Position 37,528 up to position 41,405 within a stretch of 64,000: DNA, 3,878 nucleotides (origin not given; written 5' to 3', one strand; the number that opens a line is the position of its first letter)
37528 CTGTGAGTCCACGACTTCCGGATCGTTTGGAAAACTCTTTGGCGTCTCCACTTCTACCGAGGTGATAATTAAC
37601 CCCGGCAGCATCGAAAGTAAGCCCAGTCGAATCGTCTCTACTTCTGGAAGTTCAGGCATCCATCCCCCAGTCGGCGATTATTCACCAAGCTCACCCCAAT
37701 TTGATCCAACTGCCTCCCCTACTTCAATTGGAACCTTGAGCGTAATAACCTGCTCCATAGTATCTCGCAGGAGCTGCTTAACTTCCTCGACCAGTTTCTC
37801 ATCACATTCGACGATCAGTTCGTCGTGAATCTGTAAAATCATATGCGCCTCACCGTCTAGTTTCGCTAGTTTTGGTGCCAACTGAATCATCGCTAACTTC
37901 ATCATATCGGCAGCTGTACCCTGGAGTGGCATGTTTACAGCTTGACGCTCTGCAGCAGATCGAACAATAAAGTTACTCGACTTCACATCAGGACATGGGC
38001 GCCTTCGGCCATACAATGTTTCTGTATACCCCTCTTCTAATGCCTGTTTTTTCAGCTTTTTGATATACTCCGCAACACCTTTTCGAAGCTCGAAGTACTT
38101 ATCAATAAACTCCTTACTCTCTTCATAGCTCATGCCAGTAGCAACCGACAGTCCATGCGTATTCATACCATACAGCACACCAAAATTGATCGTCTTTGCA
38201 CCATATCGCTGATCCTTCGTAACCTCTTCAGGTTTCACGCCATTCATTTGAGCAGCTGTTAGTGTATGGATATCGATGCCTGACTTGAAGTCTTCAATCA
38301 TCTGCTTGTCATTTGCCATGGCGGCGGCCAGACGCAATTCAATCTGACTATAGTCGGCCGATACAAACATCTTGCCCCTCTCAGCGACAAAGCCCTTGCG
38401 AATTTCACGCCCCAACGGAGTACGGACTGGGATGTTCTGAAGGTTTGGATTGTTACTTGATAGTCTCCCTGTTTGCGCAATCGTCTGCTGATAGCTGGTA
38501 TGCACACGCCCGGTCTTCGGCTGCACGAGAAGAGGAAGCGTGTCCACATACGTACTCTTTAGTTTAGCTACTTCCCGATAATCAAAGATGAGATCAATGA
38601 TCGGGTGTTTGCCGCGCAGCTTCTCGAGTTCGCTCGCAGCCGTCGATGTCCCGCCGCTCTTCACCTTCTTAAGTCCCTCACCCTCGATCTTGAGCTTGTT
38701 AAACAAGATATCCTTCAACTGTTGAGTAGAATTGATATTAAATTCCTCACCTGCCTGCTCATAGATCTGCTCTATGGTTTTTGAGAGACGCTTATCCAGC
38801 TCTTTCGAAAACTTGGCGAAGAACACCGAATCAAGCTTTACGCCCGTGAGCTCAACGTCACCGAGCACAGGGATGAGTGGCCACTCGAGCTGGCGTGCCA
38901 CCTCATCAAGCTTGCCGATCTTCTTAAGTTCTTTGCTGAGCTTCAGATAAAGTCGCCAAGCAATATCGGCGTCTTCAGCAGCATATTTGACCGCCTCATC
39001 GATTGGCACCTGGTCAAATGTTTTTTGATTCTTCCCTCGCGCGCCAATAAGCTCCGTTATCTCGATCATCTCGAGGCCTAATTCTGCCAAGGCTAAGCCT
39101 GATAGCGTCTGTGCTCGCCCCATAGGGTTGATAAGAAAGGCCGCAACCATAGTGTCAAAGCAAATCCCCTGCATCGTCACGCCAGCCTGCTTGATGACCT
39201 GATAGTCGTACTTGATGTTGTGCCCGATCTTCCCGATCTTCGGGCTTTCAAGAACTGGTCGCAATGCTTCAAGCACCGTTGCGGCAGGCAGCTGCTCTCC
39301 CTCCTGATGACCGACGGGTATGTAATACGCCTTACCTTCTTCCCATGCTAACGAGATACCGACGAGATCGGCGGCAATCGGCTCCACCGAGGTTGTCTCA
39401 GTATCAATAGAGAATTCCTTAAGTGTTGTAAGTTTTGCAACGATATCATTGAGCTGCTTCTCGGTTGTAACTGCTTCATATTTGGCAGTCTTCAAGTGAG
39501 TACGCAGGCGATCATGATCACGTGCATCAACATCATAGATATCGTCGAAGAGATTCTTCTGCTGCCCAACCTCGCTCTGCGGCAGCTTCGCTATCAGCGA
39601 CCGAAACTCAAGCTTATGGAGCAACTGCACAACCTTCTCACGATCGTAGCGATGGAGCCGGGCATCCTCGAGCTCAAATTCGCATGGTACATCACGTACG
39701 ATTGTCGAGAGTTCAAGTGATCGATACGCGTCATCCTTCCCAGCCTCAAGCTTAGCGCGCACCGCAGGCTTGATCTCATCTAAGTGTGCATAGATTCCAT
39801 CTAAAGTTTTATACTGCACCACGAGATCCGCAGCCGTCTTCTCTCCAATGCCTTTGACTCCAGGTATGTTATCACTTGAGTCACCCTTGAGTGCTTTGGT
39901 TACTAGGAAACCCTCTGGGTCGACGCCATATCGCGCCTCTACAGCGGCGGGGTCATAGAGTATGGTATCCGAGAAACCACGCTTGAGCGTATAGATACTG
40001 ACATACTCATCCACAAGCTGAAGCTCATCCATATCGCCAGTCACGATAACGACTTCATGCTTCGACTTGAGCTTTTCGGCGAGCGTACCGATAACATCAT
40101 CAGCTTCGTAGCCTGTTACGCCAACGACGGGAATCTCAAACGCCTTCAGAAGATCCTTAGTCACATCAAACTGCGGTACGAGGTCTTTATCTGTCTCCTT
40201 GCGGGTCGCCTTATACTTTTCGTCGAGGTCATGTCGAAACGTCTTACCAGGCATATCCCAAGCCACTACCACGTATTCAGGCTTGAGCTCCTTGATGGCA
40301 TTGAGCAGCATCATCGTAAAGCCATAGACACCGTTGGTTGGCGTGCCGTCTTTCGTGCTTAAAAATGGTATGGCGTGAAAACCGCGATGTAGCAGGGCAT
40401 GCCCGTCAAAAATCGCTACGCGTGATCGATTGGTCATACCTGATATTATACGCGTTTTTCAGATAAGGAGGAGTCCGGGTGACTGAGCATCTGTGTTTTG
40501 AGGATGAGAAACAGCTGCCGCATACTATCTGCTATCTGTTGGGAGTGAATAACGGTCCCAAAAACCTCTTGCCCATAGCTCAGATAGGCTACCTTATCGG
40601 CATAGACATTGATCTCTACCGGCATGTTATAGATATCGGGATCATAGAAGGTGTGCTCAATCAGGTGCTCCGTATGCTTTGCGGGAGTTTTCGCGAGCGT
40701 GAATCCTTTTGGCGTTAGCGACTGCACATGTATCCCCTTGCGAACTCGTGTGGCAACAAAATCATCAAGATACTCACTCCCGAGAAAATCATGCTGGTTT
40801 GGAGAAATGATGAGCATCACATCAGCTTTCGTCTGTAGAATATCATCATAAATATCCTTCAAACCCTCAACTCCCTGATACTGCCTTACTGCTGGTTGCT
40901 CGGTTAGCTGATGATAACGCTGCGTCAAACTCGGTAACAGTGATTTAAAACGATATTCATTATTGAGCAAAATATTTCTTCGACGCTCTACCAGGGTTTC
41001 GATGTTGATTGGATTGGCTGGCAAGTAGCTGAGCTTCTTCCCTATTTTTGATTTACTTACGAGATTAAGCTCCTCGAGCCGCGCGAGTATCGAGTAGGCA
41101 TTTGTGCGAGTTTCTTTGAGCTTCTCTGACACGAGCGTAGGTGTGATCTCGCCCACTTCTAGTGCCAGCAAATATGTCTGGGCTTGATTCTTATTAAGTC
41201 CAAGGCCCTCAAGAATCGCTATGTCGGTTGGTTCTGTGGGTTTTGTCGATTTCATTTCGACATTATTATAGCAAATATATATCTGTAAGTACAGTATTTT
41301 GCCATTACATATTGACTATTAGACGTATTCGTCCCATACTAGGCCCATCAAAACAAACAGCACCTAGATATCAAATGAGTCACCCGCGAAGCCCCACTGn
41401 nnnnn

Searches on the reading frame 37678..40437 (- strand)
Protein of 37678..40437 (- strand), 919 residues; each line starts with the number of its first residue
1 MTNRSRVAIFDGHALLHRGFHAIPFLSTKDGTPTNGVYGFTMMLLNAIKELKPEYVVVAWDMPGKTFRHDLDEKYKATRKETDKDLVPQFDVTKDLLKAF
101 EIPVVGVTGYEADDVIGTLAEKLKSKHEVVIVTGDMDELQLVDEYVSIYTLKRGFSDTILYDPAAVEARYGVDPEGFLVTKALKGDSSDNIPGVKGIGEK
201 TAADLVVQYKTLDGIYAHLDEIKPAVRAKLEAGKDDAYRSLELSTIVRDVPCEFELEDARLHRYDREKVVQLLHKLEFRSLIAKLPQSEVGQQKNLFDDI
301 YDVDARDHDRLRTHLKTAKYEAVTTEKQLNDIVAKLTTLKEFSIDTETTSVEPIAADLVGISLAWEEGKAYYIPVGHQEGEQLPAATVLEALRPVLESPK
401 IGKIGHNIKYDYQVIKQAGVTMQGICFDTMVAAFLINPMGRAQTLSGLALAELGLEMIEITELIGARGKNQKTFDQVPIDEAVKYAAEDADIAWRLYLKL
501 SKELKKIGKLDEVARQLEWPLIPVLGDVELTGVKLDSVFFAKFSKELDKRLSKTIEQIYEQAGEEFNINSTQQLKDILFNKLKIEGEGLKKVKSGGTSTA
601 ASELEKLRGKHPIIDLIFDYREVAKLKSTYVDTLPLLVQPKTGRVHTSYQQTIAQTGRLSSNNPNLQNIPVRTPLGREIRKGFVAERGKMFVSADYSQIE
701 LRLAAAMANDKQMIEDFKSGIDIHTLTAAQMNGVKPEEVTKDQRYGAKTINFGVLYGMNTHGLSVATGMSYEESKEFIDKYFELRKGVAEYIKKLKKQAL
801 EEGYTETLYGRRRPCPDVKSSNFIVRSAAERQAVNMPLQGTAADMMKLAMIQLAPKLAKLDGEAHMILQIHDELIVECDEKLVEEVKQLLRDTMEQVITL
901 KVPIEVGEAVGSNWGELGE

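Call 10: search_protein_families(library=pfam, proteins=[window:37678-40437:-], max_evalue=0.001)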
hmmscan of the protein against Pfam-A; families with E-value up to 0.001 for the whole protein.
window:37678-40437:- (919 aa): 5 families
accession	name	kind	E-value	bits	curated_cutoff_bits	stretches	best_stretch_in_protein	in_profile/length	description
PF00476.26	DNA_pol_A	-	3.9e-148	493.9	34.3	1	541-916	5-381/381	DNA polymerase family A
PF02739.22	5_3_exonuc_N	-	4.5e-53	179.8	34.3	1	7-171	2-164/164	5'-3' exonuclease, N-terminal resolvase-like domain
PF01612.26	DNA_pol_A_exo1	-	4.6e-33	114.9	23.6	1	320-505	1-173/173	3'-5' exonuclease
PF01367.25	5_3_exonuc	-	1.7e-30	105.8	40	1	172-266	1-96/97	5'-3' exonuclease, C-terminal SAM fold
PF22619.2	DNA_polI_exo1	-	1.4e-07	31.8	27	1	355-473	12-120/140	DNA polymerase I, ribonuclease H-like domain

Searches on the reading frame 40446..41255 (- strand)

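Call 10: search_protein_families(library=pfam, proteins=[window:40446-41255:-], max_evalue=0.001)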
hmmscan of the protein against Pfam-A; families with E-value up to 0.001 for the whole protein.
window:40446-41255:- (269 aa): 1 family
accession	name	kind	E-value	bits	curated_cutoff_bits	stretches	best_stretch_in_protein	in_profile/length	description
PF01978.25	TrmB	-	1.3e-08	35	25.6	1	15-82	1-67/68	Sugar-specific transcriptional regulator TrmB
